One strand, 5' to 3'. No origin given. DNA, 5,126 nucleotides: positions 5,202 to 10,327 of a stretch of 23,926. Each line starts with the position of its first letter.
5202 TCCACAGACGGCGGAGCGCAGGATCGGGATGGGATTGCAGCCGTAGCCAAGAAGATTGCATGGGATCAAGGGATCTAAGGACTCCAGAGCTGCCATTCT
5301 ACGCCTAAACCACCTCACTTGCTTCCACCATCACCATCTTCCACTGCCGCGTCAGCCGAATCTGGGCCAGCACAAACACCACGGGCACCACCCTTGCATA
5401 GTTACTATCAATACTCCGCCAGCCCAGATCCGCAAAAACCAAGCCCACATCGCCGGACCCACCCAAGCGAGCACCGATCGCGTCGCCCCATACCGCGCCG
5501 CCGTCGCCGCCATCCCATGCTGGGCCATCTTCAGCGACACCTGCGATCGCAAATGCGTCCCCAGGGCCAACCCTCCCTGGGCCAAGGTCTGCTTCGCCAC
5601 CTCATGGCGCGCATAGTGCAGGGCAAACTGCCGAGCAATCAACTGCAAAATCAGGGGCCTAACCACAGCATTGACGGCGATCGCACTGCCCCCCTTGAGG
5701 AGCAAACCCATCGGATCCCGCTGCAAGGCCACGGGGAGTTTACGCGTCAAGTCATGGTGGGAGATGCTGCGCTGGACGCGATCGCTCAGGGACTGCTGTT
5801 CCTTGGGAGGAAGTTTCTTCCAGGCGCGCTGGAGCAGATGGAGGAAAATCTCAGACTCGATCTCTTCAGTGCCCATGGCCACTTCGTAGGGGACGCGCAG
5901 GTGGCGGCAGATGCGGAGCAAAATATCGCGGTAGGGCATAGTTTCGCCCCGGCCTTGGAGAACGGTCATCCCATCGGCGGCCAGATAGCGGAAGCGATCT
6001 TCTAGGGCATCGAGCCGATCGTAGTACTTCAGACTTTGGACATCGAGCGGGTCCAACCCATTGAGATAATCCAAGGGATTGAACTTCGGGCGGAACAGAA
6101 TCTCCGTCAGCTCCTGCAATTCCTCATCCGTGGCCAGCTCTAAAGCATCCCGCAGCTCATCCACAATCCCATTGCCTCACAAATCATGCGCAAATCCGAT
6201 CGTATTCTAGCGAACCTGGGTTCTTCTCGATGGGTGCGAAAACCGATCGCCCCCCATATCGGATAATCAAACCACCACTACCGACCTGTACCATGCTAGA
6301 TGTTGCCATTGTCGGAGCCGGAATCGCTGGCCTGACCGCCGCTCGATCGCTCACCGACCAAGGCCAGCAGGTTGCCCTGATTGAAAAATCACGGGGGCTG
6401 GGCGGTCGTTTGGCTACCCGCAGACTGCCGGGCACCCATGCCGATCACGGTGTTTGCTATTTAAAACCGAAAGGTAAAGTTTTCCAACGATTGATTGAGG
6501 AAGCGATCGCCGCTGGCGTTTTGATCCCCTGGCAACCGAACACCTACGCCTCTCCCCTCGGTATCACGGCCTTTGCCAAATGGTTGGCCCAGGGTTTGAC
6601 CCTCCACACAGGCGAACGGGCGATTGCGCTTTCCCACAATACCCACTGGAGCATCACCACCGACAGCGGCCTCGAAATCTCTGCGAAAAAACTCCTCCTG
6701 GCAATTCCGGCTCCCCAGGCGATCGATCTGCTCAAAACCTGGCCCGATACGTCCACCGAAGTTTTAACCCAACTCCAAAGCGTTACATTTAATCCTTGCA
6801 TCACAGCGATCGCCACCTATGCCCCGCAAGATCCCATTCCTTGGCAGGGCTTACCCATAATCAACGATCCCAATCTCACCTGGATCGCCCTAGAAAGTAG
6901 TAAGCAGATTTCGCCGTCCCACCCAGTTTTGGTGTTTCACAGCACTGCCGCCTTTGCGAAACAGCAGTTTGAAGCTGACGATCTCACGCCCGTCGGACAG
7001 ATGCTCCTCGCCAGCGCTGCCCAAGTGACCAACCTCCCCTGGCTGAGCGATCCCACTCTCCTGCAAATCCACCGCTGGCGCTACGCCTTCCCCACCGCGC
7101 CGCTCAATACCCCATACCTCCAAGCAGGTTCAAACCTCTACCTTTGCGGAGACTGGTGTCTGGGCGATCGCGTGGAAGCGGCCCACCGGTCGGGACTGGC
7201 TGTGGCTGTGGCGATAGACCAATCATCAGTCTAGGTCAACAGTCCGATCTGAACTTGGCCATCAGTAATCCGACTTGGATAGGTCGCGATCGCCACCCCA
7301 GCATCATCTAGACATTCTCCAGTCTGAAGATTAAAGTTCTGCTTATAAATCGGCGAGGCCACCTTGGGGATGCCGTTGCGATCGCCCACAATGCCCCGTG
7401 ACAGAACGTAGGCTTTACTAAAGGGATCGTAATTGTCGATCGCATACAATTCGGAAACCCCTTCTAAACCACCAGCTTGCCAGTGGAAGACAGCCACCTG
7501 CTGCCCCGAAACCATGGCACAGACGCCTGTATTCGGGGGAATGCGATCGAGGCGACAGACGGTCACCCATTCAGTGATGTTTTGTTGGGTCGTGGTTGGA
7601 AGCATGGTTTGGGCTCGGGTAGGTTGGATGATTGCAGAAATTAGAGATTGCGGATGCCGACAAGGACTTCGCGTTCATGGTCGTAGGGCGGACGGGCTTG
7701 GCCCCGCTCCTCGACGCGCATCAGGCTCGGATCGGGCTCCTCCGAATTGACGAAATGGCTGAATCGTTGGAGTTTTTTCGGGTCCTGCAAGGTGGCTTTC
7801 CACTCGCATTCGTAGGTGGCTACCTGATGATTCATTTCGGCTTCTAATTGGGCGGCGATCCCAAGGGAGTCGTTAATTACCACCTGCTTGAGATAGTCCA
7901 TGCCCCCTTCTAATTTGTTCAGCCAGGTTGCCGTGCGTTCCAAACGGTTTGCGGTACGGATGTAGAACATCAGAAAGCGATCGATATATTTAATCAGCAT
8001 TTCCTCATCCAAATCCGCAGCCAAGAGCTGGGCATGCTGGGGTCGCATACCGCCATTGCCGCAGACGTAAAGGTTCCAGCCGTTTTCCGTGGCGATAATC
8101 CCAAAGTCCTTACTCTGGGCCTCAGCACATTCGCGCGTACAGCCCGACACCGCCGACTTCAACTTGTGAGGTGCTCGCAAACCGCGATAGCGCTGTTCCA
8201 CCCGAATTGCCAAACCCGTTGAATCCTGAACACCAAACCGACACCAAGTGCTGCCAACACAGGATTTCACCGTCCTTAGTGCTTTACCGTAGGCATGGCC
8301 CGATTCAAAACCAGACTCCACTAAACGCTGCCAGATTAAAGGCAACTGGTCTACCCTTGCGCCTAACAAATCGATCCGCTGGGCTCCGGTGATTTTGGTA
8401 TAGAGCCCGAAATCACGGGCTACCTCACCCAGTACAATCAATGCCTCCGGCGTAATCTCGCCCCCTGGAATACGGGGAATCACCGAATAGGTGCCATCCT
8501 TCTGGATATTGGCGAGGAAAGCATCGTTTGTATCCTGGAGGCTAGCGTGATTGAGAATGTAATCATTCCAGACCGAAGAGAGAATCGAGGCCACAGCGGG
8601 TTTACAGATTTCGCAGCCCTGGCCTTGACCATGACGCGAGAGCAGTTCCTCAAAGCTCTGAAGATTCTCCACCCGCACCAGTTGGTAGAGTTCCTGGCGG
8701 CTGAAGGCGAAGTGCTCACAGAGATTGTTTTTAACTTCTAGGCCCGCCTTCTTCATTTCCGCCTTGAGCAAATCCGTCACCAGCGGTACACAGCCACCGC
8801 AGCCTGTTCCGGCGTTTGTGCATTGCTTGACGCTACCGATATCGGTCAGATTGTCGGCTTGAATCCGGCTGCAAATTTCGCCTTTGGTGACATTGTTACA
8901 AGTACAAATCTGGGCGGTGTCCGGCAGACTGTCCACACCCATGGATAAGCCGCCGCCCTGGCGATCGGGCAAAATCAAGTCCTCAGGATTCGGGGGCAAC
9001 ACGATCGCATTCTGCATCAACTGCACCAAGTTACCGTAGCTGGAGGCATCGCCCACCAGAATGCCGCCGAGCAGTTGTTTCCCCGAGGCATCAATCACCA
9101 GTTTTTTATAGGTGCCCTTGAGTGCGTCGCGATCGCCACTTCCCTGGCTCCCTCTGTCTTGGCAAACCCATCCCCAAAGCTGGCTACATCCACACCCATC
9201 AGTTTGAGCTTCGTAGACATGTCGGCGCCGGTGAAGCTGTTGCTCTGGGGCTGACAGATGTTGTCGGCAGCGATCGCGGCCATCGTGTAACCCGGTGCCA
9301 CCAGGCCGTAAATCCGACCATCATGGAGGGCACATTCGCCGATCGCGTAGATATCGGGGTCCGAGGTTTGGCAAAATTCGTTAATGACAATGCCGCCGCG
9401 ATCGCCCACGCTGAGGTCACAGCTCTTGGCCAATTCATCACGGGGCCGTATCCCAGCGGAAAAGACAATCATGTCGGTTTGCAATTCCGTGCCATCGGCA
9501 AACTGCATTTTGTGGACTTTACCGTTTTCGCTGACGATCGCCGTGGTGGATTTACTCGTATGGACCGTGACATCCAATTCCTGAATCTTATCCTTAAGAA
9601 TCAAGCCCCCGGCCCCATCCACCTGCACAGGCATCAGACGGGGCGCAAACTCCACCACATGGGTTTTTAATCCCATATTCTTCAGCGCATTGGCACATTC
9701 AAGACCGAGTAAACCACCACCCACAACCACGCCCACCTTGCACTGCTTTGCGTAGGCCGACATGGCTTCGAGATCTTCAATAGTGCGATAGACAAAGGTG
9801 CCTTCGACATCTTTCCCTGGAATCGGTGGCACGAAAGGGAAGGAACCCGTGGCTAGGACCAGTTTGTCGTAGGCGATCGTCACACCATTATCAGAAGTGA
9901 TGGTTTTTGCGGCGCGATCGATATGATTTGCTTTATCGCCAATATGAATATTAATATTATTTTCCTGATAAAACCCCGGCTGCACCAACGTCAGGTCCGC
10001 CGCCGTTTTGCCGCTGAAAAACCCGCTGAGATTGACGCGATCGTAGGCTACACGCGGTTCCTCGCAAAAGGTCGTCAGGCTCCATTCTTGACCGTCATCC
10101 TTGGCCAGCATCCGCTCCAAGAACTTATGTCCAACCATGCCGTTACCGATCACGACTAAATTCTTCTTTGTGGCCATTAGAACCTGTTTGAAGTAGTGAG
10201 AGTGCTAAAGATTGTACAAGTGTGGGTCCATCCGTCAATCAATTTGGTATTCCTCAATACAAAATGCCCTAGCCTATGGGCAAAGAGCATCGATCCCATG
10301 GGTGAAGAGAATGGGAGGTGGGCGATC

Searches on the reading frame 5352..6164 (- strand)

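Call 13: search_protein_families(library=pfam, proteins=[window:5352-6164:-], max_evalue=0.01)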
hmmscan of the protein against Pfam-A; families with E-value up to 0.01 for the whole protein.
window:5352-6164:- (270 aa): 0 families

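Call 80: search_protein_families(library=ncbifam, proteins=[window:5352-6164:-], max_evalue=0.01)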
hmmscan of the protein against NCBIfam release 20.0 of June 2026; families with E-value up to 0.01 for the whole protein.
window:5352-6164:- (270 aa): 1 family
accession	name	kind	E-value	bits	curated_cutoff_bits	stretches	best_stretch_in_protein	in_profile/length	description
NF007593.0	PRK10236.1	equivalog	7.1e-07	29.2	395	1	71-147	82-156/237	acidic protein MsyB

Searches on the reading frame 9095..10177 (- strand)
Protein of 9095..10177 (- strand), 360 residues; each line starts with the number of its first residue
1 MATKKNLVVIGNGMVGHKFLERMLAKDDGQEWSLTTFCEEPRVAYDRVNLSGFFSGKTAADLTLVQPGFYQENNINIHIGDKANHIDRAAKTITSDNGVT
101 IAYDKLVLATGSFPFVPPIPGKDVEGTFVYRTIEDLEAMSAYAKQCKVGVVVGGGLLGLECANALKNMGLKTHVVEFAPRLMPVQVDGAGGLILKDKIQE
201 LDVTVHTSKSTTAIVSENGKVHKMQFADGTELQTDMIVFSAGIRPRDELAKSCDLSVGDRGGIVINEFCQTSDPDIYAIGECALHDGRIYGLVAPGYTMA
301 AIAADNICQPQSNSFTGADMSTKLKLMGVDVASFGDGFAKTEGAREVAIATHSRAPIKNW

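Call 13: search_protein_families(library=pfam, proteins=[window:9095-10177:-], max_evalue=0.01)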
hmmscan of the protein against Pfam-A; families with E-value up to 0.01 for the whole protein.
window:9095-10177:- (360 aa): 9 families
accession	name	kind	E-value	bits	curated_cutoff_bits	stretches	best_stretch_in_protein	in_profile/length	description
PF07992.20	Pyr_redox_2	-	4.3e-54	184.3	26.1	1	6-287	2-278/291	Pyridine nucleotide-disulphide oxidoreductase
PF00070.33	Pyr_redox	-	3.2e-17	63.3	22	1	150-228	3-81/82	Pyridine nucleotide-disulphide oxidoreductase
PF13738.12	Pyr_redox_3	-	2.5e-08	33.9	30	1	71-280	92-305/305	Pyridine nucleotide-disulphide oxidoreductase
PF03486.20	HI0933_like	-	2e-07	31.2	50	0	17-112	67-164/244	HI0933-like protein Rossmann domain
PF01134.28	GIDA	-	0.0001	21.9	22.1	0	150-175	3-28/391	Glucose inhibited division protein A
PF00890.30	FAD_binding_2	-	0.00016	21.5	20.4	0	150-179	3-32/414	FAD binding domain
PF13454.12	NAD_binding_9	-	0.0022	18.5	21.8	0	79-112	119-154/155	FAD-NAD(P)-binding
PF13450.12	NAD_binding_8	-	0.0028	18.3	21.9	0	151-180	1-30/68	NAD(P)-binding Rossmann-like domain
PF00670.27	AdoHcyase_NAD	-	0.0079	16.8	27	0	146-217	23-95/162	S-adenosyl-L-homocysteine hydrolase, NAD binding domain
